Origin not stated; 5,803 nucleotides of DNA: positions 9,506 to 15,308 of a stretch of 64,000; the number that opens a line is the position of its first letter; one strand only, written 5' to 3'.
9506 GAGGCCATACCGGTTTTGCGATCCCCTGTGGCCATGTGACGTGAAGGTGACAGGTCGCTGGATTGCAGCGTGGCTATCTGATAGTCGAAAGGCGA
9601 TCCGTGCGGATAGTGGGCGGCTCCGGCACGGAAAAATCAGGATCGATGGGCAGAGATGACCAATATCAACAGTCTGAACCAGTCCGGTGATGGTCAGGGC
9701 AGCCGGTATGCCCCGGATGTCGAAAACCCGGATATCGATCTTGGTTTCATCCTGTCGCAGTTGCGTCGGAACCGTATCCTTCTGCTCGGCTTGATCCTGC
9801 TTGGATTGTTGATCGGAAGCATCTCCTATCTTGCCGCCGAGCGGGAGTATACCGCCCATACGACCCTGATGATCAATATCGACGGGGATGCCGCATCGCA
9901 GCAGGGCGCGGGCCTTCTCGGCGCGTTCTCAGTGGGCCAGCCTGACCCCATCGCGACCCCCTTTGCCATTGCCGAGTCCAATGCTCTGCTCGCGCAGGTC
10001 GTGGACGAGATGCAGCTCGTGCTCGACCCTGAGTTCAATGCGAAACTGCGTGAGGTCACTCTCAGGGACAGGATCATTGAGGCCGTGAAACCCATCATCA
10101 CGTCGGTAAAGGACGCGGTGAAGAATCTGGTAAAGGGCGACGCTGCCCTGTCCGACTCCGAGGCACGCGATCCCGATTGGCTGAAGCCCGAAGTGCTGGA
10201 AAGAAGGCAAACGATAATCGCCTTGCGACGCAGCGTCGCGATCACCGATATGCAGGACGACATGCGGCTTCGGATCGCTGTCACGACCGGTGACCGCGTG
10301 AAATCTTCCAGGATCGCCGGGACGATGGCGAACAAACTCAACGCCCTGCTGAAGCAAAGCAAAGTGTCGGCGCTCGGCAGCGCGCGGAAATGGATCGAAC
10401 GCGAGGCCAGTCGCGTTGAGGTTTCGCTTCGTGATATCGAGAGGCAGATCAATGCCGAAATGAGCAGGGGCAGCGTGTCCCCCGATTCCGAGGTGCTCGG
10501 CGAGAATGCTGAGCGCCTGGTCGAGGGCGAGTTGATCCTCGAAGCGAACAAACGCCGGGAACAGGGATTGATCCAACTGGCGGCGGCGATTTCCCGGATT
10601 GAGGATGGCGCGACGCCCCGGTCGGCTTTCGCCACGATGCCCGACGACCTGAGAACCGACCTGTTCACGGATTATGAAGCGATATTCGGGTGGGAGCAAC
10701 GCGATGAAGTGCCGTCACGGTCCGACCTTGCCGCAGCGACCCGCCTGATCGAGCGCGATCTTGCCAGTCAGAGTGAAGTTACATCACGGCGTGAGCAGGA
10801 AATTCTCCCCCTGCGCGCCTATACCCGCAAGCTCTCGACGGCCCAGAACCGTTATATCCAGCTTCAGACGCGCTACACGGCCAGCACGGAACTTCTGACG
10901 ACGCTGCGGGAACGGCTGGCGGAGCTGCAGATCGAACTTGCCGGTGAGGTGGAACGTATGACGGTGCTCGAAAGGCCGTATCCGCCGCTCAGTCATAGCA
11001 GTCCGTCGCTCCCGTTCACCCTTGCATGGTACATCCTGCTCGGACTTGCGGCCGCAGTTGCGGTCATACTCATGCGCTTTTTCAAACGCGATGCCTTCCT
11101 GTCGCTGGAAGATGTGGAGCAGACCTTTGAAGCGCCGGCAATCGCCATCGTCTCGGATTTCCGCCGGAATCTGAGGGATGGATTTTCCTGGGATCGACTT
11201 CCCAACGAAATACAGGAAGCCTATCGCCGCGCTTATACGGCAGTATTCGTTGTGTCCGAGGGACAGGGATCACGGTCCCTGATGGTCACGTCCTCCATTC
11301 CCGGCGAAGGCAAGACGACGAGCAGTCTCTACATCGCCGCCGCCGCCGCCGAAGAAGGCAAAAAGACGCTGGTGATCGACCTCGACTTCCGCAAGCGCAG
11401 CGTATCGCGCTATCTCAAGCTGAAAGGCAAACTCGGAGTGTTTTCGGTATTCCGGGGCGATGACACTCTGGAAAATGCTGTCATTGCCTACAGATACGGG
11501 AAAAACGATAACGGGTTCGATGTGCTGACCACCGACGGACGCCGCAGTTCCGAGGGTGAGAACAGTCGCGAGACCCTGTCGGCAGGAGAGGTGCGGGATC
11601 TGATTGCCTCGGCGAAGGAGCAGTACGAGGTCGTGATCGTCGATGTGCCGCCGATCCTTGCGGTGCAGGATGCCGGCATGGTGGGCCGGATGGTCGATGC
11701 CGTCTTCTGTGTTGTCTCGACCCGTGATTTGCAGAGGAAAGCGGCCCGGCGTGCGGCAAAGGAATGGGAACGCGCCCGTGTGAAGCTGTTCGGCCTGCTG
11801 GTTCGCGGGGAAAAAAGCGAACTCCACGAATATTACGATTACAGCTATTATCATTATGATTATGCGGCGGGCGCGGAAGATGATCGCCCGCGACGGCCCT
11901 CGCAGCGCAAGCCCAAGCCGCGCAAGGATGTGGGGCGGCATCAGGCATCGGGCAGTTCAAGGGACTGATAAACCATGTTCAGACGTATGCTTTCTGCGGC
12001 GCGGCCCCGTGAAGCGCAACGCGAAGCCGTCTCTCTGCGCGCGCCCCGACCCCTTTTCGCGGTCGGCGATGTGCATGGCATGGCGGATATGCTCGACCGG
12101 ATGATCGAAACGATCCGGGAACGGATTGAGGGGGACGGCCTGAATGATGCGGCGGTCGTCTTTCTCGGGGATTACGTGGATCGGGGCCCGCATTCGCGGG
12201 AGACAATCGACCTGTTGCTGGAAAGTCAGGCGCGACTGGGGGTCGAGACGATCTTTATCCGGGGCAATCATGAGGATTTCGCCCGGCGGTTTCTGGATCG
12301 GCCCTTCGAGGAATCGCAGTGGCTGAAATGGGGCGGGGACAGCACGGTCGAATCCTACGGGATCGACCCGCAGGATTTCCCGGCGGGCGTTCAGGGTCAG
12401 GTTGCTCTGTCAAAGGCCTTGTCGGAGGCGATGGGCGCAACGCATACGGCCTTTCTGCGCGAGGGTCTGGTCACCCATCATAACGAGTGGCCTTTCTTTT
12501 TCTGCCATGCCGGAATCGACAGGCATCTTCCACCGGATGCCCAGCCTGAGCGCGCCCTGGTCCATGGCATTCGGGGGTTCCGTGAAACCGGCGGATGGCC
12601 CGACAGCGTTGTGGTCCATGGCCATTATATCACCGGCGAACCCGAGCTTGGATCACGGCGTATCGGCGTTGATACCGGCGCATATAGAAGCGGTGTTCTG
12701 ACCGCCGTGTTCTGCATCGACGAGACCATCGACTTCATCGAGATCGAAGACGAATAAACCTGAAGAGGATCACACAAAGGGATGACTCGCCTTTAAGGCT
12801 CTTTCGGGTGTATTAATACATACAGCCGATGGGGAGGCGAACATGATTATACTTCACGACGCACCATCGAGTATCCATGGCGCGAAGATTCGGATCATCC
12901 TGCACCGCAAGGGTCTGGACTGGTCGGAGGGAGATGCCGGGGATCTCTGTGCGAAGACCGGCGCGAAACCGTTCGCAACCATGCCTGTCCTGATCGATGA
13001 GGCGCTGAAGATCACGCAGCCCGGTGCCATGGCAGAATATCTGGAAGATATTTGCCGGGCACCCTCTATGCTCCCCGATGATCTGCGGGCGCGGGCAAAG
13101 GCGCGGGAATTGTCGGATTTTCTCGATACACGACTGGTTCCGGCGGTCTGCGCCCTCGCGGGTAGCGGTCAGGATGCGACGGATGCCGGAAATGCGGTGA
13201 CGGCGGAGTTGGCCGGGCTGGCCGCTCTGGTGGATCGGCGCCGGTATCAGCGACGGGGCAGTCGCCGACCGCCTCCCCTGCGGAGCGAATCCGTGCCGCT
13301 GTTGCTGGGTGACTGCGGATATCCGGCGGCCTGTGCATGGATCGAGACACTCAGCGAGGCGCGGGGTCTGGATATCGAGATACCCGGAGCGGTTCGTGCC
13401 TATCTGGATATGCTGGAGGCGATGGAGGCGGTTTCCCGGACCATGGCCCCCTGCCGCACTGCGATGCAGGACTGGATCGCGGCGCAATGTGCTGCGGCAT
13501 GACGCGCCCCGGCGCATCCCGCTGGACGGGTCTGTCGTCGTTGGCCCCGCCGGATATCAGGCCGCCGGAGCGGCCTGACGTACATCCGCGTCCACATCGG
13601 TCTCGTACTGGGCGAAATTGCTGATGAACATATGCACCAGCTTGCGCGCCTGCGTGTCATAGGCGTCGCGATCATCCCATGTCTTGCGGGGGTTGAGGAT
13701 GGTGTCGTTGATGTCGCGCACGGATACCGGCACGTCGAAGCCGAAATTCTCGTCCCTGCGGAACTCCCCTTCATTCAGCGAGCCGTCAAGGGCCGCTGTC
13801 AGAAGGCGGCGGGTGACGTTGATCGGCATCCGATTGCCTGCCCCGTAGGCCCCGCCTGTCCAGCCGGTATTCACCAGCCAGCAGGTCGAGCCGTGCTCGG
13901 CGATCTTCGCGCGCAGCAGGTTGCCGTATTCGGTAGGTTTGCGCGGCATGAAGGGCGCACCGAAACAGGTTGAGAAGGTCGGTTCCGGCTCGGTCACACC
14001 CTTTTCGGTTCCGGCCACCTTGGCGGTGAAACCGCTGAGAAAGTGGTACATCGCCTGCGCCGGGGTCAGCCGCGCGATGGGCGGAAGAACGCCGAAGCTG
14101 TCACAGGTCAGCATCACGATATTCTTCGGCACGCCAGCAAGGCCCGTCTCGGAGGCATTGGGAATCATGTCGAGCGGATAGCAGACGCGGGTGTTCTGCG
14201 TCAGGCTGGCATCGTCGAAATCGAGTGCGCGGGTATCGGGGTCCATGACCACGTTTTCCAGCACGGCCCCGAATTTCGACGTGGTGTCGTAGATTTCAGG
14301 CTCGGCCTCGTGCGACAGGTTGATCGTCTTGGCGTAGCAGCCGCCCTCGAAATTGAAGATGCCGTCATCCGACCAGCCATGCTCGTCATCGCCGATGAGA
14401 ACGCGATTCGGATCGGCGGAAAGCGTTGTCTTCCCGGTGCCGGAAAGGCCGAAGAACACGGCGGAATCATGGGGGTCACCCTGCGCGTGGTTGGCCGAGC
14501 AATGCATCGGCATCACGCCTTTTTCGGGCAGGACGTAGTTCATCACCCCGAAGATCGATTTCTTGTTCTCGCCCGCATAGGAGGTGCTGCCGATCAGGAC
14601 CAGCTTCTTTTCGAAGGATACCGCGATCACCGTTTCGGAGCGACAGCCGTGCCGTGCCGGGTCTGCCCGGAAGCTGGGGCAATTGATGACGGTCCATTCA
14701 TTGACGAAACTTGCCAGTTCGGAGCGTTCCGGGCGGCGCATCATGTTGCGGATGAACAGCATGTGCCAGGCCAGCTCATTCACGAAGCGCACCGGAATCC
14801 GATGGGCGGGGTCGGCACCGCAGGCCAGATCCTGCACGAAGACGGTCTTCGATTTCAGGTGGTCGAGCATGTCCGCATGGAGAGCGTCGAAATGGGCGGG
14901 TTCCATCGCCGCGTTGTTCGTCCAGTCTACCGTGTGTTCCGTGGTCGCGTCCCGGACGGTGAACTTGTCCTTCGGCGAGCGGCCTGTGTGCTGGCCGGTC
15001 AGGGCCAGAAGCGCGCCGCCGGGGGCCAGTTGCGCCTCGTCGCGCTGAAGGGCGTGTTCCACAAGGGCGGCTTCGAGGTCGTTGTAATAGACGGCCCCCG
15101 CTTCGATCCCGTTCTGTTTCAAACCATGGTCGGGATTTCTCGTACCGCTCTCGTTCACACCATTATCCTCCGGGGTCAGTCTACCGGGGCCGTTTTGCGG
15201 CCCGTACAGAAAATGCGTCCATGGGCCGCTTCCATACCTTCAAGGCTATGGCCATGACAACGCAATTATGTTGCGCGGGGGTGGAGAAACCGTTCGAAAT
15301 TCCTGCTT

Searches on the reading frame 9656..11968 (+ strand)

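Call 99: search_protein_families(library=pfam, proteins=[window:9656-11968:+], max_evalue=0.00001)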
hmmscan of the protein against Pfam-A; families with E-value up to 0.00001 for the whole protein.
window:9656-11968:+ (770 aa): 4 families
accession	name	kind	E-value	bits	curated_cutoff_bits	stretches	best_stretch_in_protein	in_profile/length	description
PF13614.12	AAA_31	-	8.4e-10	39.3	27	1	550-670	12-131/177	AAA domain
PF02706.20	Wzz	-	1.2e-07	32.3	25.5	1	26-118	2-90/91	Chain length determinant protein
PF09140.17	MipZ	-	4e-06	26.8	20.7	0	549-588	10-49/262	ATPase MipZ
PF01656.29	CbiA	-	5.8e-06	26.7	25.4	0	543-586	2-44/125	CobQ/CobB/MinD/ParA nucleotide binding domain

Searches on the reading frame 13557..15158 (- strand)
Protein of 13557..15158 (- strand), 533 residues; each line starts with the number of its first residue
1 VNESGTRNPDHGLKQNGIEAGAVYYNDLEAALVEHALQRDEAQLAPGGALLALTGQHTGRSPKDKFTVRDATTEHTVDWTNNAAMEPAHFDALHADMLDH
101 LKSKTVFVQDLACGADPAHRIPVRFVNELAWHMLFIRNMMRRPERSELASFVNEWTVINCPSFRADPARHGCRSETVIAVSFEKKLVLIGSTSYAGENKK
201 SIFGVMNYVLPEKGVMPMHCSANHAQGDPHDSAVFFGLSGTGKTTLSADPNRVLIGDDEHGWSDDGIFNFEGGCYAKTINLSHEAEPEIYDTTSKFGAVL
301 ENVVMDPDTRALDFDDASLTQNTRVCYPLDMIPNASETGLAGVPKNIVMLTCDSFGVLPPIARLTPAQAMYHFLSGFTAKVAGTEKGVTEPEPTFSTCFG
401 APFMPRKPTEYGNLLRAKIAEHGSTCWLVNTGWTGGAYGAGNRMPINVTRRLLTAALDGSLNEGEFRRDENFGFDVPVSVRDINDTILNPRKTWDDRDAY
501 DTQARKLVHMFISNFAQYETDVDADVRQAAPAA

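Call 99: search_protein_families(library=pfam, proteins=[window:13557-15158:-], max_evalue=0.00001)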
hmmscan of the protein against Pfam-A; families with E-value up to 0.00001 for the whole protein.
window:13557-15158:- (533 aa): 1 family
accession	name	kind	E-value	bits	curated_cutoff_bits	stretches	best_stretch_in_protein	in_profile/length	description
PF01293.25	PEPCK_ATP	-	1.6e-214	713.4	26.5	1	23-485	3-464/465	Phosphoenolpyruvate carboxykinase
